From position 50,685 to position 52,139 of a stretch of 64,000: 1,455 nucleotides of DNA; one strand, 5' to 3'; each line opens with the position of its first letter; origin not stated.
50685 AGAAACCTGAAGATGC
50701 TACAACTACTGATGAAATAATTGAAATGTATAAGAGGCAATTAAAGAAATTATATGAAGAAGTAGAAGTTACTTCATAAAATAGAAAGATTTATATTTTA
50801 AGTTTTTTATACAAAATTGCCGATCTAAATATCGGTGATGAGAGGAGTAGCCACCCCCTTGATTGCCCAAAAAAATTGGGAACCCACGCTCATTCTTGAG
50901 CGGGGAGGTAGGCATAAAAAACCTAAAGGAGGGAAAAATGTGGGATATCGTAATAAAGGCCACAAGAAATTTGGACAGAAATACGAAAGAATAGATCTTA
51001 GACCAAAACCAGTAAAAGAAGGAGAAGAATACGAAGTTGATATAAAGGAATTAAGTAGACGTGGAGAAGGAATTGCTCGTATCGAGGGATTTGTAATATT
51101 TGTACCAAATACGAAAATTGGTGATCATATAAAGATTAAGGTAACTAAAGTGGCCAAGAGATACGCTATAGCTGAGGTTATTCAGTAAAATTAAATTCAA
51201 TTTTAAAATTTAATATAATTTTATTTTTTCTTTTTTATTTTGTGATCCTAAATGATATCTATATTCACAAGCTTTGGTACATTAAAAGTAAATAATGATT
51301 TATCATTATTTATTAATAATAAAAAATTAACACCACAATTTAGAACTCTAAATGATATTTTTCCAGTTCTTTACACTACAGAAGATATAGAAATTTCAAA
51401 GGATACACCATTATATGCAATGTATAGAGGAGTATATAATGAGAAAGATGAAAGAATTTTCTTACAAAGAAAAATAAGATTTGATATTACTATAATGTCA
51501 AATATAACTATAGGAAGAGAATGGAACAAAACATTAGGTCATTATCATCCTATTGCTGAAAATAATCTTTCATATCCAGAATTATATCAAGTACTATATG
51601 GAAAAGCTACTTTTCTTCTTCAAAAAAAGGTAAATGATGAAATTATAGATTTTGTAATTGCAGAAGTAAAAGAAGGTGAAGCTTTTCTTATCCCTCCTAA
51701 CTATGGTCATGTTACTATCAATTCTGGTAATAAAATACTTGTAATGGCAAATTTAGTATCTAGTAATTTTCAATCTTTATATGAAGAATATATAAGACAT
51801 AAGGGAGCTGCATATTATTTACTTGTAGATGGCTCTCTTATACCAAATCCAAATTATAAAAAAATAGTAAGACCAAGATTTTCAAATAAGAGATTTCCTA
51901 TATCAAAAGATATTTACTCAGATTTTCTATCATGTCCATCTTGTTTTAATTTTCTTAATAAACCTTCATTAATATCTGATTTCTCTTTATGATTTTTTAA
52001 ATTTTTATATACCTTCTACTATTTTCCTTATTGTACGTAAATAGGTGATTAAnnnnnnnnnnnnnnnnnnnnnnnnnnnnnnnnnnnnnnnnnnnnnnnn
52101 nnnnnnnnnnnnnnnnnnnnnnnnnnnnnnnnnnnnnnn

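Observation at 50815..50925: A GC-rich, hairpin-dense intergenic island upstream of a TRAM-domain gene: candidate small RNA or structured leader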

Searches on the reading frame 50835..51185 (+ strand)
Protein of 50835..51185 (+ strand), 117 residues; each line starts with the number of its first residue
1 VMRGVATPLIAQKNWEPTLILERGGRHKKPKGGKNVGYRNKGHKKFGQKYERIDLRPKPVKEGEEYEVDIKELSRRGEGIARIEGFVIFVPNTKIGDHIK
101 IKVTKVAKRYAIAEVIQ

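Call 14: find_homologous_proteins(query=window:50835-51185:+, max_evalue=0.00001)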
Query window:50835-51185:+ (117 aa): 233 proteins with E <= 0.00001 among 241 candidates; the best 120 are listed.
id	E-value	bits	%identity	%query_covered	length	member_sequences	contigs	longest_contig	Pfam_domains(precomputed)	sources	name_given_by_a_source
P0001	9.7e-45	169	99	70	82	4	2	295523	PF21579.5,PF01938.27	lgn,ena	-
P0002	1.8e-39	152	85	70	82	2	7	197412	PF21579.5,PF01938.27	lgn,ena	-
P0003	1.8e-38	149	84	70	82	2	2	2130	PF21579.5,PF01938.27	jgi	-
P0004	7.7e-34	134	70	76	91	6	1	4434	PF21579.5,PF01938.27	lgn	-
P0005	5.4e-31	125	67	77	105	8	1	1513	PF21579.5,PF01938.27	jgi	-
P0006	1.2e-29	120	69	69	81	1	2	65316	PF21579.5,PF01938.27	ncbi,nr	ncbi:MAG: TRAM domain-containing protein [Candidatus Methanomethyliaceae archaeon]|nr:TRAM domain-co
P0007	2.9e-29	119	72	70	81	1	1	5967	PF21579.5,PF01938.27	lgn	-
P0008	4.7e-29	119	63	71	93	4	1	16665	PF01938.27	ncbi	ncbi:MAG: TRAM domain-containing protein [Candidatus Methanomethylicaceae archaeon]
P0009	1.1e-28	117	67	70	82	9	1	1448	PF21579.5,PF01938.27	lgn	-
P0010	4.2e-27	112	67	70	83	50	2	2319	PF21579.5,PF01938.27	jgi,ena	-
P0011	2.4e-26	110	68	68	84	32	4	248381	PF21579.5,PF01938.27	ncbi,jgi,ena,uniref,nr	ncbi:MAG: TRAM domain-containing protein [Candidatus Methanomethylicia archaeon]|uniref:TRAM domain-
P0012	2.4e-26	110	60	74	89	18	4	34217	PF21579.5,PF01938.27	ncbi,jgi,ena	-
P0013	3.2e-26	109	64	70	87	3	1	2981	PF21579.5,PF01938.27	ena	-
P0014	4.7e-26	109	64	70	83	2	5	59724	PF21579.5,PF01938.27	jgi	-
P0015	4.9e-26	109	64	70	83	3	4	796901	PF21579.5,PF01938.27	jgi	jgi:predicted RNA-binding protein with TRAM domain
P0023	3.6e-23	100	73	55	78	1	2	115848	PF21579.5,PF01938.27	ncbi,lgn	-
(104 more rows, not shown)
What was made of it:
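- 50940..51188 (+): TRAM-domain RNA-chaperone gene: GTG start, 82 aa, stop codon included. Homologues are 81-84 aa and start at the same residue (call 14).
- On Protein-coding N-terminal extension: Homologues are 81-84 aa (call 14).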

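Call 15: find_encoding_contigs(protein=P0002, flank=1500, max_places=4)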
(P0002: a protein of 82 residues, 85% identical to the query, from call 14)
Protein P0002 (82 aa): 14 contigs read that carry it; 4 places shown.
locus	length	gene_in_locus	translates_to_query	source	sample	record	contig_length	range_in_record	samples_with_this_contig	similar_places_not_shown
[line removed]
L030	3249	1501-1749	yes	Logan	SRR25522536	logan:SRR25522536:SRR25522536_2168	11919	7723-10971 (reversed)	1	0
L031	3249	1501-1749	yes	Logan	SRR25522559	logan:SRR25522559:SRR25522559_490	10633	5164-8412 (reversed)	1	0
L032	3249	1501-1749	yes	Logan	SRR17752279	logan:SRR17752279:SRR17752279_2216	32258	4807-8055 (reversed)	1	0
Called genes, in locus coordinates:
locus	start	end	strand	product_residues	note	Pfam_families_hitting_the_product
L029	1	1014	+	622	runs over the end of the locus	PF04675:DNA_ligase_A_N, PF01068:DNA_ligase_A_M, PF09414:RNA_ligase (weak), PF04679:DNA_ligase_A_C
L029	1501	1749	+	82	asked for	PF01938:TRAM, PF21579:PabTrmU54_TRAM_dom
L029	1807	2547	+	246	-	PF06560:GPI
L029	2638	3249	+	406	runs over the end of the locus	PF00162:PGK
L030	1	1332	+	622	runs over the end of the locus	PF04675:DNA_ligase_A_N, PF01068:DNA_ligase_A_M, PF09414:RNA_ligase (weak), PF04679:DNA_ligase_A_C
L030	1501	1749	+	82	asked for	PF01938:TRAM, PF21579:PabTrmU54_TRAM_dom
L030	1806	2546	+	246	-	PF06560:GPI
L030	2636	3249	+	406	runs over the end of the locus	PF00162:PGK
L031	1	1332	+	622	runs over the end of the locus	PF04675:DNA_ligase_A_N, PF01068:DNA_ligase_A_M, PF09414:RNA_ligase (weak), PF04679:DNA_ligase_A_C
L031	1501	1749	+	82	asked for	PF01938:TRAM, PF21579:PabTrmU54_TRAM_dom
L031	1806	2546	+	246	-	PF06560:GPI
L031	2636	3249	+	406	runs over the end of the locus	PF00162:PGK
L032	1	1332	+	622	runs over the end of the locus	PF04675:DNA_ligase_A_N, PF01068:DNA_ligase_A_M, PF09414:RNA_ligase (weak), PF04679:DNA_ligase_A_C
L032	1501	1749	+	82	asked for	PF01938:TRAM, PF21579:PabTrmU54_TRAM_dom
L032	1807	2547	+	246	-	PF06560:GPI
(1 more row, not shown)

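Call 16: find_encoding_contigs(protein=P0004, flank=1500, max_places=3)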
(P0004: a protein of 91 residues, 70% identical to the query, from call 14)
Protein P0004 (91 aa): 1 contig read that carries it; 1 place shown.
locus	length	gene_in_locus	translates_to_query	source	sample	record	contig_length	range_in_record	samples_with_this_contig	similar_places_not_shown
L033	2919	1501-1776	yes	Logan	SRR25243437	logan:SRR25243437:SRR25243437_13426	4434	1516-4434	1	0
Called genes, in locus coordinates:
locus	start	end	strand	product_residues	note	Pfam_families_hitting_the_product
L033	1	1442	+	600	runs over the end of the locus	PF04675:DNA_ligase_A_N, PF01068:DNA_ligase_A_M, PF09414:RNA_ligase (faint), PF04679:DNA_ligase_A_C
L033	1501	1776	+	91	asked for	PF01938:TRAM, PF21579:PabTrmU54_TRAM_dom (weak)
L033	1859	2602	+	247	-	PF06560:GPI, PF14667:Polysacc_synt_C (faint)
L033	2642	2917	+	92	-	?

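Call 17: find_encoding_contigs(protein=P0006, flank=1500, max_places=3)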
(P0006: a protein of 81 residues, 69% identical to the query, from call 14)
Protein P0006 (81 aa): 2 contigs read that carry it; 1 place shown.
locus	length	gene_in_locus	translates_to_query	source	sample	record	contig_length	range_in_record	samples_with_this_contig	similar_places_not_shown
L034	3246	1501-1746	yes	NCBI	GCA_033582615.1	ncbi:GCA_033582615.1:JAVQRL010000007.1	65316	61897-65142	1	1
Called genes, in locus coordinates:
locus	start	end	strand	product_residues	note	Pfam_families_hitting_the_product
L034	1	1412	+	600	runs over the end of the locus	PF04675:DNA_ligase_A_N, PF01068:DNA_ligase_A_M, PF09414:RNA_ligase (faint), PF04679:DNA_ligase_A_C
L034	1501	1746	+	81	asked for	PF01938:TRAM, PF21579:PabTrmU54_TRAM_dom (weak)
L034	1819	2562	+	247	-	PF06560:GPI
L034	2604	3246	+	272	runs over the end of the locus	PF00162:PGK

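Call 18: find_encoding_contigs(protein=P0011, flank=1500, max_places=4)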
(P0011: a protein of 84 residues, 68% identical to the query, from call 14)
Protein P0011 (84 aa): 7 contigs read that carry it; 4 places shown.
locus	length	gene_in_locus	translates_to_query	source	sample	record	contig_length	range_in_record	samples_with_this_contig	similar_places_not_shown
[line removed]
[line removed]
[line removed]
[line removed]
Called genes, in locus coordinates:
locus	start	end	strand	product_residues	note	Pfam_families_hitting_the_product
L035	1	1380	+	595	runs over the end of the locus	PF04675:DNA_ligase_A_N, PF01068:DNA_ligase_A_M, PF04679:DNA_ligase_A_C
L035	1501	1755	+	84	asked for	PF01938:TRAM, PF21579:PabTrmU54_TRAM_dom (faint)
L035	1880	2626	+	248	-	PF06560:GPI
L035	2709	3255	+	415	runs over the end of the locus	PF00162:PGK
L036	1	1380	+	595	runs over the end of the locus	PF04675:DNA_ligase_A_N, PF01068:DNA_ligase_A_M, PF04679:DNA_ligase_A_C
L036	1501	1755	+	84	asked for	PF01938:TRAM, PF21579:PabTrmU54_TRAM_dom (faint)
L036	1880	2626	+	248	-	PF06560:GPI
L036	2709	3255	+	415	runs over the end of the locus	PF00162:PGK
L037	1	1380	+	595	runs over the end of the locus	PF04675:DNA_ligase_A_N, PF01068:DNA_ligase_A_M, PF04679:DNA_ligase_A_C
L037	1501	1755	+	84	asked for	PF01938:TRAM, PF21579:PabTrmU54_TRAM_dom (faint)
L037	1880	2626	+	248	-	PF06560:GPI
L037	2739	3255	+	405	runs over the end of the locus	PF00162:PGK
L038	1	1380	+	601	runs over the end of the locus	PF04675:DNA_ligase_A_N, PF01068:DNA_ligase_A_M, PF04679:DNA_ligase_A_C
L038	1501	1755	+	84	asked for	PF01938:TRAM, PF21579:PabTrmU54_TRAM_dom (faint)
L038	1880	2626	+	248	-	PF06560:GPI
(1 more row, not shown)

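Call 23: find_encoding_contigs(protein=P0003, flank=1500, max_places=3)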
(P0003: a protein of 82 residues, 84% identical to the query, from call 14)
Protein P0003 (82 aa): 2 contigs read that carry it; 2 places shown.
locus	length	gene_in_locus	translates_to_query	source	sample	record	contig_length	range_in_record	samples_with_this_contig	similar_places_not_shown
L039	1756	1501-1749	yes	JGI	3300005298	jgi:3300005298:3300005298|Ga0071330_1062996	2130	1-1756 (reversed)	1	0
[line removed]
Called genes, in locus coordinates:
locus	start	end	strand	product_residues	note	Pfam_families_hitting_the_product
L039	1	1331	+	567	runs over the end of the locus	?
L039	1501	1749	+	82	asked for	PF01938:TRAM, PF21579:PabTrmU54_TRAM_dom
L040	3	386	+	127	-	?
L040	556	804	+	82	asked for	PF01938:TRAM, PF21579:PabTrmU54_TRAM_dom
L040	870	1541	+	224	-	?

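Call 24: find_encoding_contigs(protein=P0005, flank=1500, max_places=3)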
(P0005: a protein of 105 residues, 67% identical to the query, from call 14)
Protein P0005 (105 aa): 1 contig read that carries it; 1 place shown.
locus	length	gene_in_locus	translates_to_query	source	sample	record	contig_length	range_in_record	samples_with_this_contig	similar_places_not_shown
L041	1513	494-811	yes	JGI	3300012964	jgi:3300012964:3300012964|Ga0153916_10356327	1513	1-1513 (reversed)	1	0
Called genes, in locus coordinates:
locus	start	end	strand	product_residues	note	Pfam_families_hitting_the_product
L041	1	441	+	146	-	PF04679:DNA_ligase_A_C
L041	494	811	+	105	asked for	PF01938:TRAM, PF21579:PabTrmU54_TRAM_dom (faint)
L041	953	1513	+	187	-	?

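Call 25: find_encoding_contigs(protein=P0007, flank=1500, max_places=3)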
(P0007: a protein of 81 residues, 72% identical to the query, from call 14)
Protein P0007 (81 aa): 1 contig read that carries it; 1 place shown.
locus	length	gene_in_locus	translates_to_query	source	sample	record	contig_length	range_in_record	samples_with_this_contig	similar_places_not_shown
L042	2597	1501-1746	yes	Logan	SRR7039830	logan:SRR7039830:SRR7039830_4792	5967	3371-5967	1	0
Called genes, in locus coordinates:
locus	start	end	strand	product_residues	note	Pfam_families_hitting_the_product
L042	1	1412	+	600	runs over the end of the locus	PF04675:DNA_ligase_A_N, PF01068:DNA_ligase_A_M, PF09414:RNA_ligase (weak), PF04679:DNA_ligase_A_C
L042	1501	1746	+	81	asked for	PF01938:TRAM, PF21579:PabTrmU54_TRAM_dom (weak)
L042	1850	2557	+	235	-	PF06560:GPI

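Call 26: find_encoding_contigs(protein=P0010, flank=1500, max_places=3)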
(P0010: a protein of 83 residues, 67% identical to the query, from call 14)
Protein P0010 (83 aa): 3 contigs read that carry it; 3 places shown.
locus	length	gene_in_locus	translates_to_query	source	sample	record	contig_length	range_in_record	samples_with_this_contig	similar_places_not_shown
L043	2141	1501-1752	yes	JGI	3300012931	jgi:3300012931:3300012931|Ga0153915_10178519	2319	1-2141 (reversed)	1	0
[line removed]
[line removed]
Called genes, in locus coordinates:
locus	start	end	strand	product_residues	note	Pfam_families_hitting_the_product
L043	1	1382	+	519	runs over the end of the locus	?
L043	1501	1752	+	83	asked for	PF01938:TRAM, PF21579:PabTrmU54_TRAM_dom (weak)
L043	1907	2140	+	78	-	?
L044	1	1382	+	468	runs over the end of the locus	?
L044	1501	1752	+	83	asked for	PF01938:TRAM, PF21579:PabTrmU54_TRAM_dom (weak)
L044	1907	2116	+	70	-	?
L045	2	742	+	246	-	?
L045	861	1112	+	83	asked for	PF01938:TRAM, PF21579:PabTrmU54_TRAM_dom (weak)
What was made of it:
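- Ligase, TRAM, cupin PGI and PGK are syntenic across Methanomethylicia (calls 15-18, 23-26).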

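Call 35: find_encoding_contigs(protein=P0009, flank=1200, max_places=2)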
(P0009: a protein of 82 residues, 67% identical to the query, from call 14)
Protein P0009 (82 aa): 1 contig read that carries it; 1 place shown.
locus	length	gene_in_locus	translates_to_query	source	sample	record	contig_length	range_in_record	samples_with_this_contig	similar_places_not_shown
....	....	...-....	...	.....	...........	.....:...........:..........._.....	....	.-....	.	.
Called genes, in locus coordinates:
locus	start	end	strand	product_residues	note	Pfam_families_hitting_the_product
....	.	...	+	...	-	?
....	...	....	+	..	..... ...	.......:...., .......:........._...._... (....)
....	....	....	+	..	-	?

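Call 36: find_encoding_contigs(protein=P0012, flank=1200, max_places=3)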
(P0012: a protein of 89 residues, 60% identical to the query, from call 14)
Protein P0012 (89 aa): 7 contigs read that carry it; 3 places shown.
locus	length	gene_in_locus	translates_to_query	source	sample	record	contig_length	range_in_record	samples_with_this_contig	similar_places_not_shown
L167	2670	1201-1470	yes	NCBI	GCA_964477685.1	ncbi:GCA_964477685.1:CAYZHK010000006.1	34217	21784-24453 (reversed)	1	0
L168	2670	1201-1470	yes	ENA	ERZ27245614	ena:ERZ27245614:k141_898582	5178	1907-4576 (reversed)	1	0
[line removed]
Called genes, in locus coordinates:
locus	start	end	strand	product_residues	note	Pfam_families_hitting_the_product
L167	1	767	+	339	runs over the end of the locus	-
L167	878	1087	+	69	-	PF03459:TOBE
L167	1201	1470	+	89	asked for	PF01938:TRAM, PF21579:PabTrmU54_TRAM_dom (weak)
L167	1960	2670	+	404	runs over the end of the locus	PF01022:HTH_5 (weak), PF12840:HTH_20 (weak), PF24038:DUF7347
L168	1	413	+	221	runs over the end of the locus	PF02183:HALZ (faint)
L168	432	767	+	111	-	-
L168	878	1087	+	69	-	PF03459:TOBE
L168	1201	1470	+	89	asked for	PF01938:TRAM, PF21579:PabTrmU54_TRAM_dom (weak)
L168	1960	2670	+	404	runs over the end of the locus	PF01022:HTH_5 (faint), PF12840:HTH_20 (weak), PF24038:DUF7347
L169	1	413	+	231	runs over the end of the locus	PF02183:HALZ (faint)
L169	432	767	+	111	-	-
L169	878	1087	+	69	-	PF03459:TOBE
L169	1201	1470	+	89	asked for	PF01938:TRAM, PF21579:PabTrmU54_TRAM_dom (weak)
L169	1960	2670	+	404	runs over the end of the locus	PF01022:HTH_5 (faint), PF12840:HTH_20 (weak), PF24038:DUF7347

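Call 37: find_encoding_contigs(protein=P0015, flank=1200, max_places=3)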
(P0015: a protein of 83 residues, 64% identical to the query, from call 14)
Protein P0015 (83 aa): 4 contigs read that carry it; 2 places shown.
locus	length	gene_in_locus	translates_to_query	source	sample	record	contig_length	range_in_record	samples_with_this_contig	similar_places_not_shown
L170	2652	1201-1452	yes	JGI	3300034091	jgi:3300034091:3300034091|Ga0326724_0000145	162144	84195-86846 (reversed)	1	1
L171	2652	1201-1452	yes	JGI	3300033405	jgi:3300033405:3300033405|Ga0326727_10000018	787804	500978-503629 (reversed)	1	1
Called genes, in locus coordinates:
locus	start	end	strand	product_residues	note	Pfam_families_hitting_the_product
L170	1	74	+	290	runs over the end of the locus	PF01904:DUF72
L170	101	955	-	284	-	PF00106:adh_short, PF08659:KR (weak), PF13561:adh_short_C2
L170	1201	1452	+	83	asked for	PF01938:TRAM, PF21579:PabTrmU54_TRAM_dom (faint)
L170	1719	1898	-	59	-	-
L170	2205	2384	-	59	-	-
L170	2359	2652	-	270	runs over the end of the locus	-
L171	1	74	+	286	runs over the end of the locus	PF01904:DUF72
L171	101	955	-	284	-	PF00106:adh_short, PF08659:KR (weak), PF13561:adh_short_C2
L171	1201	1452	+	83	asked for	PF01938:TRAM, PF21579:PabTrmU54_TRAM_dom (faint)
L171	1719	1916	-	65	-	-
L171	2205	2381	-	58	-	-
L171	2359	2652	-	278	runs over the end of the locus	-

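Call 38: find_encoding_contigs(protein=P0023, flank=1200, max_places=2)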
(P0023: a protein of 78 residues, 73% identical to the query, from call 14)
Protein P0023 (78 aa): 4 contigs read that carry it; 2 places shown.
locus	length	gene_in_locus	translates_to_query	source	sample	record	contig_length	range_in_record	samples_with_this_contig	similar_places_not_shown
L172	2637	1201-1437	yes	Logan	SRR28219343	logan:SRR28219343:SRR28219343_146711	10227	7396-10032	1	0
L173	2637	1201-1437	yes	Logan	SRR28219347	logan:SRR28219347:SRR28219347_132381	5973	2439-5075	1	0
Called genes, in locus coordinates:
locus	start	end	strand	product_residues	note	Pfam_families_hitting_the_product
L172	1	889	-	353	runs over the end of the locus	PF01547:SBP_bac_1, PF12849:PBP_like_2, PF12727:PBP_like (weak)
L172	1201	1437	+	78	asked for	PF01938:TRAM, PF21579:PabTrmU54_TRAM_dom (faint)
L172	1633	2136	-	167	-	PF13420:Acetyltransf_4, PF13302:Acetyltransf_3, PF00583:Acetyltransf_1, PF13508:Acetyltransf_7, PF08445:FR47 (weak)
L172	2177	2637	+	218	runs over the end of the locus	?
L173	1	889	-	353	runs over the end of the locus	PF01547:SBP_bac_1, PF12849:PBP_like_2, PF12727:PBP_like (weak)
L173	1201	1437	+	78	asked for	PF01938:TRAM, PF21579:PabTrmU54_TRAM_dom (faint)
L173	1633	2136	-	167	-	PF13420:Acetyltransf_4, PF13302:Acetyltransf_3, PF00583:Acetyltransf_1, PF13508:Acetyltransf_7, PF08445:FR47 (weak)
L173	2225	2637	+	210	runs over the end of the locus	PF01694:Rhomboid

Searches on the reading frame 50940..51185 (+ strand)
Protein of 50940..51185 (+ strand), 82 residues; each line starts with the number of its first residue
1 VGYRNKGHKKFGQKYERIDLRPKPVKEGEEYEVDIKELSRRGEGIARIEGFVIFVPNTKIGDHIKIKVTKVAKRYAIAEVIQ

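Call 52: search_protein_families(library=pfam, proteins=[window:50940-51185:+], max_evalue=0.01)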
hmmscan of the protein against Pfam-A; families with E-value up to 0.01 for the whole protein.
window:50940-51185:+ (82 aa): 1 family
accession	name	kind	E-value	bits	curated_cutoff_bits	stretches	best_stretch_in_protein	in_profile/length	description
PF01938.26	TRAM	-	4.6e-17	62.1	21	1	24-81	1-61/61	TRAM domain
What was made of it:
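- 50940..51188 (+): Pfam TRAM, E = 4.6e-17 (call 52).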

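Call 53: search_protein_families(library=ncbifam, proteins=[window:50940-51185:+], max_evalue=0.01)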
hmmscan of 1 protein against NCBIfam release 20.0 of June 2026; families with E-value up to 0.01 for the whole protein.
window:50940-51185:+ (82 aa): 4 families
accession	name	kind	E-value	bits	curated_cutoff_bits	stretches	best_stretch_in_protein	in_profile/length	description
NF053605.1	PyTRAM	equivalog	1.6e-27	95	85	1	24-79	1-56/56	TRAM domain-containing RNA chaperone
NF008993.0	PRK12336.1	equivalog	6.6e-17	61.5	243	1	21-81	142-202/203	translation initiation factor IF-2 subunit beta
TIGR00479.1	rumA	equivalog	5.3e-09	35.4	183.55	1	38-81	1-44/432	23S rRNA (uracil(1939)-C(5))-methyltransferase RlmD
NF009639.0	PRK13168.1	equivalog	1.1e-06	27.8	458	1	25-81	11-67/446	23S rRNA (uracil(1939)-C(5))-methyltransferase RlmD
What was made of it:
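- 50940..51188 (+): NCBIfam NF053605 PyTRAM equivalog, 95 bits against a cutoff of 85 (call 53).
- Closest known: 5'UTRs targeted by TRAM0076 in Methanococcus maripaludis, and its self-bound transcript. Same: The protein family is the same (PyTRAM equivalog, call 53).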

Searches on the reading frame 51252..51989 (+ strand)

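Call 52: search_protein_families(library=pfam, proteins=[window:51252-51989:+], max_evalue=0.01)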
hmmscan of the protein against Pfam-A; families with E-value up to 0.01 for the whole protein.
window:51252-51989:+ (246 aa): 4 families
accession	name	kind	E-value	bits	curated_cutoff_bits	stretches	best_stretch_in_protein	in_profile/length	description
PF06560.17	GPI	-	5.2e-39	133.8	20.7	1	46-204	21-179/182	Glucose-6-phosphate isomerase (GPI)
PF00190.28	Cupin_1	-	0.00032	20.7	22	1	108-172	54-116/151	Cupin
PF14667.12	Polysacc_synt_C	-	0.00089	19.8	28.7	1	109-173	40-103/111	Polysaccharide biosynthesis C-terminal domain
PF07883.17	Cupin_2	-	0.0075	16.4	27.2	0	138-165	39-66/70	Cupin domain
